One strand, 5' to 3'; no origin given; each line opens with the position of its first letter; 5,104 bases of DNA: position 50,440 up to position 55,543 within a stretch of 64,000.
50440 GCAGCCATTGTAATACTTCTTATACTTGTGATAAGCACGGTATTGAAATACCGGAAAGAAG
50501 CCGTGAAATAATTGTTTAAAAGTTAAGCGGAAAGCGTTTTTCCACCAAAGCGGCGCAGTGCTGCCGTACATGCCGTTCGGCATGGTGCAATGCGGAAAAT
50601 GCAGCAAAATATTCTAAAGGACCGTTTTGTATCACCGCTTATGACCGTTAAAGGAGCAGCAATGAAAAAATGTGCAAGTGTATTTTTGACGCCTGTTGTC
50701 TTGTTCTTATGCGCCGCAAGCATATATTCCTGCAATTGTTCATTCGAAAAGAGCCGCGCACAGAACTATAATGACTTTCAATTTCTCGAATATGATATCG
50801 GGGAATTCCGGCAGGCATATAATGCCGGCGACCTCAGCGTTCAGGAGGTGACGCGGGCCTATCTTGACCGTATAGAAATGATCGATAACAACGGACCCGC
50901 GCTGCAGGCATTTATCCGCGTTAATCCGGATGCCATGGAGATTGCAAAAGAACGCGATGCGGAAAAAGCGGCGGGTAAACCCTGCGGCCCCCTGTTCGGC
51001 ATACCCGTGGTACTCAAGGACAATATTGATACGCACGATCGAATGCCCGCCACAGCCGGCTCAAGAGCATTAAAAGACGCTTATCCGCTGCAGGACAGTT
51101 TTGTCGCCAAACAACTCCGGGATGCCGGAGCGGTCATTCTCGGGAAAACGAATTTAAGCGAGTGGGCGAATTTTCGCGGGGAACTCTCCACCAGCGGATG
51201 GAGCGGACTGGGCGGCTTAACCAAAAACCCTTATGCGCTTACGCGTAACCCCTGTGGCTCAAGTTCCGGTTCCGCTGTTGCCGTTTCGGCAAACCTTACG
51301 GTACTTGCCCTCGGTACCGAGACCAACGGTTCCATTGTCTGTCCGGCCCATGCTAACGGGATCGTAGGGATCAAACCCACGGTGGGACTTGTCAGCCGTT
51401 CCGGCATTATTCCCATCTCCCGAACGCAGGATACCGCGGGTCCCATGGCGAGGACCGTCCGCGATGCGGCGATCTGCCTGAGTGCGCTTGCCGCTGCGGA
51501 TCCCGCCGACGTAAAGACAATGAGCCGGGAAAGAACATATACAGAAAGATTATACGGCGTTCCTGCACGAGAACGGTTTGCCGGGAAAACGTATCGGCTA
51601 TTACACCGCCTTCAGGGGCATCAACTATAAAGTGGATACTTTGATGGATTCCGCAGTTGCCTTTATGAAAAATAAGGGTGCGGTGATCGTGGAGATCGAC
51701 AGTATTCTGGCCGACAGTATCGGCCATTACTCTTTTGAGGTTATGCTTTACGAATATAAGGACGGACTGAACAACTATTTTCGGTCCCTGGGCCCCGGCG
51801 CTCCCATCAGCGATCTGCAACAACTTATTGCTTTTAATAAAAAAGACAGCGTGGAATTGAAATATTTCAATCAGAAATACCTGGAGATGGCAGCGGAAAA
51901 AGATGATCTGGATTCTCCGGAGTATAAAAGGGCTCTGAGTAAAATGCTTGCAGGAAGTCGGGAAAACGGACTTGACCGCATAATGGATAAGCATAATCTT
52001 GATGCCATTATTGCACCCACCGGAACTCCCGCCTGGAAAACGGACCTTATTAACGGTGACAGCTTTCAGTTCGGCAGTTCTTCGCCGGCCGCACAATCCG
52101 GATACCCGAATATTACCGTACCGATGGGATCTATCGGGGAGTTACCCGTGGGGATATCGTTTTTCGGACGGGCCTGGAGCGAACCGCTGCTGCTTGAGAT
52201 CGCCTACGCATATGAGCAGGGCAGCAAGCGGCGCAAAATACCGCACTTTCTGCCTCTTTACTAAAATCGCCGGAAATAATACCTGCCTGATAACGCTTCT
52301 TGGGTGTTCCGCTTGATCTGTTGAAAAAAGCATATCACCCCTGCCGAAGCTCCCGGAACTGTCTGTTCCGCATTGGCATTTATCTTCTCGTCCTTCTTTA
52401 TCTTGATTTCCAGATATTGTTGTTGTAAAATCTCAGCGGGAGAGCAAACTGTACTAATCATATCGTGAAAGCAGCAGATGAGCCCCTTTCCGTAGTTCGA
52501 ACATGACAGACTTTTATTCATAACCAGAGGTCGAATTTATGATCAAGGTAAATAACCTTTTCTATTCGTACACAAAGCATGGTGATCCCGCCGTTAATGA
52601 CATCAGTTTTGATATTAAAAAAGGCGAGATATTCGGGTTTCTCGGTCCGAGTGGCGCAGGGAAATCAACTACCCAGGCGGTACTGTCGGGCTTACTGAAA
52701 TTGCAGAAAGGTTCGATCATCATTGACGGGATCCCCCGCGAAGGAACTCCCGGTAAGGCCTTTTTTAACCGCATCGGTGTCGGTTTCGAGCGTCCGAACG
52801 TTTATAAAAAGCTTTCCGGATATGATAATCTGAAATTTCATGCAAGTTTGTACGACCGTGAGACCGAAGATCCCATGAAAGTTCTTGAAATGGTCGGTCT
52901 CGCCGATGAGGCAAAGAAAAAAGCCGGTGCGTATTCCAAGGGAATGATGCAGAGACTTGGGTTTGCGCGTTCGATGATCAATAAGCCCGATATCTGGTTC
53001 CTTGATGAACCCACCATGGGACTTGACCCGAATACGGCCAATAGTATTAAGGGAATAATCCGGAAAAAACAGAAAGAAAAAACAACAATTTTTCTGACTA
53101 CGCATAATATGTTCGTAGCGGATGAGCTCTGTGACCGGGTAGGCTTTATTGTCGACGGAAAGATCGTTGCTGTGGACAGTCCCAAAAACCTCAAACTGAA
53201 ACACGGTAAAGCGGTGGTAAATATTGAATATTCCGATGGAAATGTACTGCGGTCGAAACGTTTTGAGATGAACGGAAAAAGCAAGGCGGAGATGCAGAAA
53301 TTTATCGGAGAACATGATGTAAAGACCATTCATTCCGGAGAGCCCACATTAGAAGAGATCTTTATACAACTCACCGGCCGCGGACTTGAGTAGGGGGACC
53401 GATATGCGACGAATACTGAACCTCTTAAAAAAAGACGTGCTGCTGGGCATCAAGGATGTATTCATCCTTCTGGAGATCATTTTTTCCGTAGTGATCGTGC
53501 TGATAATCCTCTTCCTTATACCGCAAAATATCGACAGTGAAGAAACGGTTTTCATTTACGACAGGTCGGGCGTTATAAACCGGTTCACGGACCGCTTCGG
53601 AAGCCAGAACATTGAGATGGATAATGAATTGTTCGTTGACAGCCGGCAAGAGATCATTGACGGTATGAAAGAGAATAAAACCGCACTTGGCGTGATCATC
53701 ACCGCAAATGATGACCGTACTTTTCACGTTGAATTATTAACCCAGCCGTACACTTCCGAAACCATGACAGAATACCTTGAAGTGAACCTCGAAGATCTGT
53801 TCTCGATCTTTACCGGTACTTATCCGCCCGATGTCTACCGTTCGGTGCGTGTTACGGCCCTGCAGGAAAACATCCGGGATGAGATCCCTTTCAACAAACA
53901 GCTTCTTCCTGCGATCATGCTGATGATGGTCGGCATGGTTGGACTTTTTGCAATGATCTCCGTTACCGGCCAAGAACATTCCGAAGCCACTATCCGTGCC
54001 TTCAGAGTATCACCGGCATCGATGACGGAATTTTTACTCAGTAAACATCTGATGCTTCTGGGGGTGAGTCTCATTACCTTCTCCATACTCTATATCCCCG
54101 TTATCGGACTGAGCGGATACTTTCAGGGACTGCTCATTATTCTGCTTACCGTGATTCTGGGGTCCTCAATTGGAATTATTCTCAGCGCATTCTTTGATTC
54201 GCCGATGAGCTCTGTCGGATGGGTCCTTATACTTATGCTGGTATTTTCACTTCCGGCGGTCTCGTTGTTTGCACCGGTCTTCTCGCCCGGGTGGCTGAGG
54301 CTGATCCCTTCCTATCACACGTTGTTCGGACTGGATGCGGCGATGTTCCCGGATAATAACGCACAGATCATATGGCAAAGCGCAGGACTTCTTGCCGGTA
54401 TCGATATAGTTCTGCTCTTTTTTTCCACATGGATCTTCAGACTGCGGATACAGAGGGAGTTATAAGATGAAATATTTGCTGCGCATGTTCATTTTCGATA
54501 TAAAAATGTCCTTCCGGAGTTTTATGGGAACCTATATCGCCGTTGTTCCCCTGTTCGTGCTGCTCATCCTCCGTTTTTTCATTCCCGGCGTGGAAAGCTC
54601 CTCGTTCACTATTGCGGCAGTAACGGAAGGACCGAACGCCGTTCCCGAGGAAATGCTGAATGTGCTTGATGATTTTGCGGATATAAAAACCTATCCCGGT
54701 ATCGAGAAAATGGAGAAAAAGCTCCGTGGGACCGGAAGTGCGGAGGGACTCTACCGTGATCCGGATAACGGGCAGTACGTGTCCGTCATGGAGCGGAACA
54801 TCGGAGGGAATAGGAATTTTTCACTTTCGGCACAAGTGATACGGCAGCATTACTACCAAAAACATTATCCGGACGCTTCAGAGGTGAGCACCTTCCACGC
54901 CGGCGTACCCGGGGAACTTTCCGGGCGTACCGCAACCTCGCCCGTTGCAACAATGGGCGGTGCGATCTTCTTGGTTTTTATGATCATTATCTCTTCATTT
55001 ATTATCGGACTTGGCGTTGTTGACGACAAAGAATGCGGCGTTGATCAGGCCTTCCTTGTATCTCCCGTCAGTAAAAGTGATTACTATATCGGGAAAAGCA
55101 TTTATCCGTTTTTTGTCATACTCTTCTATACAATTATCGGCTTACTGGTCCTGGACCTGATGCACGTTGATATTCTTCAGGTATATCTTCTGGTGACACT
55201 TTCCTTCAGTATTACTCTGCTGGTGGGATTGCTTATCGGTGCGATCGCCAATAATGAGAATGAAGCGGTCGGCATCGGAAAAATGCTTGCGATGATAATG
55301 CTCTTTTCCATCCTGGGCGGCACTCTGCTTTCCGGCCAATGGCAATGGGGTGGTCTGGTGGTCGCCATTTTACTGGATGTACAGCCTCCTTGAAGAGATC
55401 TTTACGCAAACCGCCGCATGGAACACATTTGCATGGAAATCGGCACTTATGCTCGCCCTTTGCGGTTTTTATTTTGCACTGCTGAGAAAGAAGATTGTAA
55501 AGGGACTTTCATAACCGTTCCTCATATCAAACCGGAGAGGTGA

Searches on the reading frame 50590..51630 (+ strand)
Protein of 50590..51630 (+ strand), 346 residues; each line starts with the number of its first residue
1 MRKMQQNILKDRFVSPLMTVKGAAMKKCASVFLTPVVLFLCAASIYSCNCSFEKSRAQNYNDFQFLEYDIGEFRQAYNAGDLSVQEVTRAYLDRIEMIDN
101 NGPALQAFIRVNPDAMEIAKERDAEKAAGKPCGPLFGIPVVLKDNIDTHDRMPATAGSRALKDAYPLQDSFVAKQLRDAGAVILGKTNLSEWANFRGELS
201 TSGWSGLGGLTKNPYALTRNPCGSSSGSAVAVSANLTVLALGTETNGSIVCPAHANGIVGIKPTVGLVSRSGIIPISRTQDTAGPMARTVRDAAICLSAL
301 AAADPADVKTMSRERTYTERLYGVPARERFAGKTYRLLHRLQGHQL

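Call 67: search_protein_families(library=pfam, proteins=[window:50590-51630:+], max_evalue=0.00001)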
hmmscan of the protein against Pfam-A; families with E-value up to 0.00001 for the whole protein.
window:50590-51630:+ (346 aa): 1 family
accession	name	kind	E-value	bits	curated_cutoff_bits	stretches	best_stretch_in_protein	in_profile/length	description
PF01425.27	Amidase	-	3.2e-74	251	27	1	86-323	1-232/445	Amidase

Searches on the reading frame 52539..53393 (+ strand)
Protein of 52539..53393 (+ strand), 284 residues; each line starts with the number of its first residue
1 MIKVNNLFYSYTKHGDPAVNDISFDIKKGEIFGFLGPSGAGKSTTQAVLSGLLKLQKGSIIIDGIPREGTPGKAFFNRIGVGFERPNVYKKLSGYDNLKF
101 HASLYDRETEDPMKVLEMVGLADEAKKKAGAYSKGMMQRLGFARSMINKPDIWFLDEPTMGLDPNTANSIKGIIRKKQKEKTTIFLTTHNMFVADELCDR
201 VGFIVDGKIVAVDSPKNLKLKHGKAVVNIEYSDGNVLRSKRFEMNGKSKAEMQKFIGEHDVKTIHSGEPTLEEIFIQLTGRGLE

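Call 67: search_protein_families(library=pfam, proteins=[window:52539-53393:+], max_evalue=0.00001)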
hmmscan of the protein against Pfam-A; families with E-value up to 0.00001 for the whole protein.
window:52539-53393:+ (284 aa): 2 families
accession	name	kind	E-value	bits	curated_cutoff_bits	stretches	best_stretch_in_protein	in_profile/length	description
PF00005.33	ABC_tran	-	1.1e-27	97.8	25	1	19-159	1-136/137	ABC transporter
PF13304.12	AAA_21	-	3.1e-08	34.5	27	1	142-194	248-303/304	AAA domain, putative AbiEii toxin, Type IV TA system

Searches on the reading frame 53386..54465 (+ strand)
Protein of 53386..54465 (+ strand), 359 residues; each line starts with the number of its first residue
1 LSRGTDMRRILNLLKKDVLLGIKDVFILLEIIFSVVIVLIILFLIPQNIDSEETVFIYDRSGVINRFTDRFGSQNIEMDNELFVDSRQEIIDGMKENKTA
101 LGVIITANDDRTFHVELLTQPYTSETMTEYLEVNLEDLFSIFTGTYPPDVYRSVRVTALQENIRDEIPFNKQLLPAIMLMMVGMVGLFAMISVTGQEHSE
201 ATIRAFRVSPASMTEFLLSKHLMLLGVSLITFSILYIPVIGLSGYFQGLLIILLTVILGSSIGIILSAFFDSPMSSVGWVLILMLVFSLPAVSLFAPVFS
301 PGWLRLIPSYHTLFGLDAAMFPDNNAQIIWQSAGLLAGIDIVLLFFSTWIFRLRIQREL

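Call 67: search_protein_families(library=pfam, proteins=[window:53386-54465:+], max_evalue=0.00001)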
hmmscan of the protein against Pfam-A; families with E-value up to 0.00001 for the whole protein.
window:53386-54465:+ (359 aa): 2 families
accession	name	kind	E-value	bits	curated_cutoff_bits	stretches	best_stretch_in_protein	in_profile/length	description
PF12698.13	ABC2_membrane_3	-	2.6e-19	69.9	31.6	1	26-347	3-345/347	ABC-2 family transporter protein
PF24686.1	FLQE3_permease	-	5.2e-06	26.8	60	1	174-331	46-201/232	Fluoroquinolones export permease protein family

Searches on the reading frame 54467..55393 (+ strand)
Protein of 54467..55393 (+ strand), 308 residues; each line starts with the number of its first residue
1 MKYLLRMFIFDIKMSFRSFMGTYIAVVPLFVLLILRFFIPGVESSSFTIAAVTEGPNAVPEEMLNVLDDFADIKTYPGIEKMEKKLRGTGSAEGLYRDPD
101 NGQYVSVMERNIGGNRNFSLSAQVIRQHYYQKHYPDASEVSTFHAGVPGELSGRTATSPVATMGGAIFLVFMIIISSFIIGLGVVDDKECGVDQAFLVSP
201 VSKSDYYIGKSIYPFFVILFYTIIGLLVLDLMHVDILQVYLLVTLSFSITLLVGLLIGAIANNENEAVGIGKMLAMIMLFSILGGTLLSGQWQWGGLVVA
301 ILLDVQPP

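Call 67: search_protein_families(library=pfam, proteins=[window:54467-55393:+], max_evalue=0.00001)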
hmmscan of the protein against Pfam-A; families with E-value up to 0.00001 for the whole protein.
window:54467-55393:+ (308 aa): 2 families
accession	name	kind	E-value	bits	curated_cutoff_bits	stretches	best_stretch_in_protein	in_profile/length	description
PF12698.13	ABC2_membrane_3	-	1.5e-16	60.9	31.6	1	23-285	7-288/347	ABC-2 family transporter protein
PF01061.29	ABC2_membrane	-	2.9e-09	37.2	26.9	1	159-280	47-175/211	ABC-2 type transporter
